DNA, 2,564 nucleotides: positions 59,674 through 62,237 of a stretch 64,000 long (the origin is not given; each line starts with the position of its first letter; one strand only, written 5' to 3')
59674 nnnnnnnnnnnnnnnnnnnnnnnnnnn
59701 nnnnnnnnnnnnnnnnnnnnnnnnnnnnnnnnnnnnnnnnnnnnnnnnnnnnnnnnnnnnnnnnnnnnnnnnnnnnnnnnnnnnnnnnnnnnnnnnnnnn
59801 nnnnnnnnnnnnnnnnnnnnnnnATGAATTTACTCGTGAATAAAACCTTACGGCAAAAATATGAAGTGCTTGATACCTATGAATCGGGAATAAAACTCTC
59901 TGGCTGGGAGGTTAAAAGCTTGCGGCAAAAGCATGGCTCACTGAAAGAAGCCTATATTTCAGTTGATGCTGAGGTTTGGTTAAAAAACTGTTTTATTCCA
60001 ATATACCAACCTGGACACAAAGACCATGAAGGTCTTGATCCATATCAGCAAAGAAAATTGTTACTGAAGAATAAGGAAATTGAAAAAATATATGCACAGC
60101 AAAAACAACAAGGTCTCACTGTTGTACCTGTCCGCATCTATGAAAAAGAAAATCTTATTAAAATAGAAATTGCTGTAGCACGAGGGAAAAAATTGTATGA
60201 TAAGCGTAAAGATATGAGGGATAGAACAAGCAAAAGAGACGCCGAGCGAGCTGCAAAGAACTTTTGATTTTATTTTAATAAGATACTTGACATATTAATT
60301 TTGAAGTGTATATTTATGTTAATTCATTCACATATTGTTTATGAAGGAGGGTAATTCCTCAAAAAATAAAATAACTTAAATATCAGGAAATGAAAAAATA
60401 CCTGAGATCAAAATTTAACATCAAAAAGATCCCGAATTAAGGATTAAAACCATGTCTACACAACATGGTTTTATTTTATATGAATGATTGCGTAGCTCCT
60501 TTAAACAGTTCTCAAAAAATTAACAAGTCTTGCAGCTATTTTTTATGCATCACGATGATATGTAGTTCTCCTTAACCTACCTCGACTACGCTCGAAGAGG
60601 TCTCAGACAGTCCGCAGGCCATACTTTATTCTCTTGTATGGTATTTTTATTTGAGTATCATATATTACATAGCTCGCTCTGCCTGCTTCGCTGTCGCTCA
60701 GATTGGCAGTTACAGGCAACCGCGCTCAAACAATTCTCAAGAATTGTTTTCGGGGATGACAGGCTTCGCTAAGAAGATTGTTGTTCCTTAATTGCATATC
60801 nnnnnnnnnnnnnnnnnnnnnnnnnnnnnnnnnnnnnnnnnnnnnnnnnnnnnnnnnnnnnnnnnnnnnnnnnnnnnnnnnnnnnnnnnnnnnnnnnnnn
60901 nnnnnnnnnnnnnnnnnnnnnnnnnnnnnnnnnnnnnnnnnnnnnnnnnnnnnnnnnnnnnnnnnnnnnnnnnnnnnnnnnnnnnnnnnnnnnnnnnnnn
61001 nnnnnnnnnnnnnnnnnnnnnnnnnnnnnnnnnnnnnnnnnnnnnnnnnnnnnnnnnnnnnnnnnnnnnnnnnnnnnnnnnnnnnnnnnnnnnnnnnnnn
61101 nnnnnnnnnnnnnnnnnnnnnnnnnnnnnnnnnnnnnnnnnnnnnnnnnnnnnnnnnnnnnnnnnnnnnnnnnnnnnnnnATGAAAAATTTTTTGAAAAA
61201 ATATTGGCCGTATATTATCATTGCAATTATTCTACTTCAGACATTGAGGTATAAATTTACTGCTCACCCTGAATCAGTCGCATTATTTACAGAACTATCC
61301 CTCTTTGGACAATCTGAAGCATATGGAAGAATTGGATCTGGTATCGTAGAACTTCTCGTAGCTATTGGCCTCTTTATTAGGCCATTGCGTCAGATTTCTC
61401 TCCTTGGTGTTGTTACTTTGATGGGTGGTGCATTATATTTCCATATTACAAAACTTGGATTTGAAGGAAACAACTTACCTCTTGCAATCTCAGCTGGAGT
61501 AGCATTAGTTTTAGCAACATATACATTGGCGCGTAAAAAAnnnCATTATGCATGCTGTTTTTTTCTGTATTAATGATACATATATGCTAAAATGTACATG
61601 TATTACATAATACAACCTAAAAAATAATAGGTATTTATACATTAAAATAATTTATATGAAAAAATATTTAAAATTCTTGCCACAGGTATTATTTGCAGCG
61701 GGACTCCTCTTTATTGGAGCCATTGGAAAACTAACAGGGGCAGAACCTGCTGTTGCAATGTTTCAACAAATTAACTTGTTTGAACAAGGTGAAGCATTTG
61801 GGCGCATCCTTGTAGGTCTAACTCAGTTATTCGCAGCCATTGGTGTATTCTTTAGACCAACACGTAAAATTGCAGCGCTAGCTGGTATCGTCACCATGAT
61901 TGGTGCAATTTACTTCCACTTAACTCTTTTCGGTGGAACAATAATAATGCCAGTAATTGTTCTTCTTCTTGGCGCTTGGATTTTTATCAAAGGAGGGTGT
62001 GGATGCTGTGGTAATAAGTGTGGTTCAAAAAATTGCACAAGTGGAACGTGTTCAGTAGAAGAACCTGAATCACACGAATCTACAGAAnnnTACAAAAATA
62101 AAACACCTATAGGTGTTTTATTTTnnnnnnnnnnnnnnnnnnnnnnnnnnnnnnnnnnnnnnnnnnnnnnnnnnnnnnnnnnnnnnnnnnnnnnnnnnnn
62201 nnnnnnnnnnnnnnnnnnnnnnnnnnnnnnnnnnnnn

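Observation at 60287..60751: Promoter-to-terminator modules and a possible decayed ssrA 5' copy filling the 480-nt smpB-ssrA spacer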

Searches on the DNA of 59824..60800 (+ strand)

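Call 4: search_rna_families(source=window, start=60200, end=60800, threshold=evalue, max_evalue=10, show_alignments=3)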
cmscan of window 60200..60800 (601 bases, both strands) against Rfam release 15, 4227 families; matches with E-value up to 10: 3.
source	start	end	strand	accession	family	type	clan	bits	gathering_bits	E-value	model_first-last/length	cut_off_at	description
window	60438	60480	+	RF03353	MIR5291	Gene; miRNA;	-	18.9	54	1.7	1-65/65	no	MIR5291 microRNA precursor family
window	60443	60478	-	RF04347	Plastid-ccsA-ndhD-2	Cis-reg;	-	16.6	51.5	2.5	1-53/53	no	Plastid-ccsA-ndhD-2 3UTR RNA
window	60752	60800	+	RF00023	tmRNA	Gene;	CL00001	6.9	47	1.4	1-51/374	3'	transfer-messenger RNA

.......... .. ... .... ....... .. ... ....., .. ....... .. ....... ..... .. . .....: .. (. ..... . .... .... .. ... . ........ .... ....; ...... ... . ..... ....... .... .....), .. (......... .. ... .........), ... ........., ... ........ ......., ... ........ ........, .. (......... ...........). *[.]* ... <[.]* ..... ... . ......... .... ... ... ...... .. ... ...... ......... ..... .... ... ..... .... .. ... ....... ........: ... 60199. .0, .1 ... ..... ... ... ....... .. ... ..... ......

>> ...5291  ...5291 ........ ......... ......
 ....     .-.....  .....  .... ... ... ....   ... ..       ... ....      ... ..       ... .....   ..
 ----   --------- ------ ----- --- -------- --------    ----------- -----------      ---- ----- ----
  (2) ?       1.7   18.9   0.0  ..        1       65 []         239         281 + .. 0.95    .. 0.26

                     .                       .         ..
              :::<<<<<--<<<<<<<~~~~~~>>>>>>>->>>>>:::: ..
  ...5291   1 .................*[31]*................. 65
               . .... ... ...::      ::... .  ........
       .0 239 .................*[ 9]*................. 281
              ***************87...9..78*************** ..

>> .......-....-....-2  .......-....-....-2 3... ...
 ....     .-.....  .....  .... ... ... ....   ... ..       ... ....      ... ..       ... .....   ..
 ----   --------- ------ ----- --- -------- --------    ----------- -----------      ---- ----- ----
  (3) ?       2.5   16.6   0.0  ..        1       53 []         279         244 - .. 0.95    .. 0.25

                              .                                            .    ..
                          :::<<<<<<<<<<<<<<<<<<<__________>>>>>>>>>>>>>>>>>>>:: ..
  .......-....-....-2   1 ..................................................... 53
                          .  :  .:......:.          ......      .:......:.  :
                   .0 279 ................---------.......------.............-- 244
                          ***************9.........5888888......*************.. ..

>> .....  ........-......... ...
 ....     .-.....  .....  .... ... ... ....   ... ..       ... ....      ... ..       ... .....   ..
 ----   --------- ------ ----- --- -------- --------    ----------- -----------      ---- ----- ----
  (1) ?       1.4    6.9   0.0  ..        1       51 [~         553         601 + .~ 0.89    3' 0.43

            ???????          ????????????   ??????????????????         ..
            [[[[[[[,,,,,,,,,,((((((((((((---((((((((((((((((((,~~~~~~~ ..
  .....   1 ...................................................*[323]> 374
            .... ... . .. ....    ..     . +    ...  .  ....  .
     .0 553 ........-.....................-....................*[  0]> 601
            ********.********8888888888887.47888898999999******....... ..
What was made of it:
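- On tmRNA (RF00023), as a pseudo-copy at 60495-60620: cmscan at E <= 10 on 60200-60800 returns only the true gene's 5' end (call 4).
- Checked: cmscan at E <= 10 finds no second tmRNA-like stretch in 60200-60800 (call 4).
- There is no tmRNA covariance-model hit at E <= 10 (call 4).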

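Call 12: search_rna_families(sources=[L001, L002, L003], threshold=gathering)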
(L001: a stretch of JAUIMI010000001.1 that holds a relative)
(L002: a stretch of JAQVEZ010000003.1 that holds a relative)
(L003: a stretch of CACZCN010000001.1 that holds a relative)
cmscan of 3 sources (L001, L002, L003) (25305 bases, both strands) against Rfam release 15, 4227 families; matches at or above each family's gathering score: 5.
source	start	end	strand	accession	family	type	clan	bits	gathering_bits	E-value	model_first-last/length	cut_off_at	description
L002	4789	5163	+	RF00023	tmRNA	Gene;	CL00001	142.2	47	4.2e-56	1-374/374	no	transfer-messenger RNA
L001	4617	4999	+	RF00023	tmRNA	Gene;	CL00001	116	47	4.8e-45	1-374/374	no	transfer-messenger RNA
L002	1454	1527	-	RF00005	tRNA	Gene; tRNA;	CL00001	68.6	29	3e-13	1-71/71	no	tRNA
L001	1896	1969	+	RF00005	tRNA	Gene; tRNA;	CL00001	61.3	29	3e-11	1-71/71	no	tRNA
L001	7715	7841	+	RF03000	LOOT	Gene; sRNA;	-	47.3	46.4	3.4e-06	1-121/121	no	LOOT RNA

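Call 67: search_rna_families(sources=[L098, L100, L102, L103, L105], threshold=evalue, max_evalue=1)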
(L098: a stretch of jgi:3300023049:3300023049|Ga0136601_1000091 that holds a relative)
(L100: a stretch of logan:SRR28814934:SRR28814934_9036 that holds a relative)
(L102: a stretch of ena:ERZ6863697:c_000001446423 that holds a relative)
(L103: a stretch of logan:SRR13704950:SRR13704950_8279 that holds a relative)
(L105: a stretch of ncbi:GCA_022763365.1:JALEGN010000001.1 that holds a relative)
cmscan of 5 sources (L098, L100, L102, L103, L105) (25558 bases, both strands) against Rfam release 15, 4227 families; matches with E-value up to 1: 11.
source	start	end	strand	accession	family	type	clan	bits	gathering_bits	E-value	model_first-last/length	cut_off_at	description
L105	4064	4442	+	RF00023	tmRNA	Gene;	CL00001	110.5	47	1.1e-42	1-374/374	no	transfer-messenger RNA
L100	3220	3598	+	RF00023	tmRNA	Gene;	CL00001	105.8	47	9.9e-41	1-374/374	no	transfer-messenger RNA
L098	3211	3593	+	RF00023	tmRNA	Gene;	CL00001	105.6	47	1.2e-40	1-374/374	no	transfer-messenger RNA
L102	3289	3664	+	RF00023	tmRNA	Gene;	CL00001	100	47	2.8e-38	1-374/374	no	transfer-messenger RNA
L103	3223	3760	+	RF00023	tmRNA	Gene;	CL00001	76.5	47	2.4e-28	1-374/374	no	transfer-messenger RNA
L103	100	173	-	RF00005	tRNA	Gene; tRNA;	CL00001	68.2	29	4e-13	1-71/71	no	tRNA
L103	2951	3023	-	RF00005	tRNA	Gene; tRNA;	CL00001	64.1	29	5.4e-12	1-71/71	no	tRNA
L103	99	173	+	RF04354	Plastid-ycf2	Cis-reg;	-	49.5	65.7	6.7e-08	1-75/75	no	Plastid-ycf2 5UTR RNA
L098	3572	3670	+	RF01742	lactis-plasmid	Gene; sRNA;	-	29.8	70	0.43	1-106/106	no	lactis-plasmid RNA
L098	3559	3671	-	RF00688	MIR394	Gene; miRNA;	-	28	60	0.074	1-109/109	no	MIR394 microRNA precursor family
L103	478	568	-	RF02503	Atu_C9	Gene; sRNA;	-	20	40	0.17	98-192/192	no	Rhizobiales sRNA Atu_C9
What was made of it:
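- On Self-cleaving ribozyme at the leader/tmRNA junction: No Rfam ribozyme hit (calls 4, 67).
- Closest known: Rfam families. Different: No family reaches E <= 10 on the window spacer or E <= 1 on the cassettes of five relatives, apart from chance hairpin hits (calls 4, 67).
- Tried and rejected: Rfam at permissive thresholds on the window spacer and five relatives (calls 4, 67).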

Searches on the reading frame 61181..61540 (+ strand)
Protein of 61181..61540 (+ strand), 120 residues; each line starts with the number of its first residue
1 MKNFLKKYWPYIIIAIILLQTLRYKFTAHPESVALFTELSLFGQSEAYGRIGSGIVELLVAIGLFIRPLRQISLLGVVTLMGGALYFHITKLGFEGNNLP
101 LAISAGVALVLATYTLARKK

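Call 78: search_protein_families(library=pfam, proteins=[window:61181-61540:+], max_evalue=0.01)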
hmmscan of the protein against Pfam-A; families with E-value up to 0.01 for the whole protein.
window:61181-61540:+ (120 aa): 2 families
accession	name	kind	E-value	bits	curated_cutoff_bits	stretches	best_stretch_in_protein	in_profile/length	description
PF13564.11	DoxX_2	-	0.0034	17.9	26.3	1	24-103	16-96/103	DoxX-like family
PF13781.11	DoxX_3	-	0.0085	17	25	1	20-85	7-74/102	DoxX-like family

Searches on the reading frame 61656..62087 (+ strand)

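Call 78: search_protein_families(library=pfam, proteins=[window:61656-62087:+], max_evalue=0.01)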
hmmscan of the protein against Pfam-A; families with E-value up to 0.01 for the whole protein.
window:61656-62087:+ (144 aa): 3 families
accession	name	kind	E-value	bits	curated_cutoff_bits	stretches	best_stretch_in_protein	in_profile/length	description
PF13564.11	DoxX_2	-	0.00059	20.4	26.3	1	10-105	3-99/103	DoxX-like family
PF07681.17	DoxX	-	0.0016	19.5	23.6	1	12-87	7-82/85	DoxX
PF13781.11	DoxX_3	-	0.0036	18.3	25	1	18-85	5-73/102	DoxX-like family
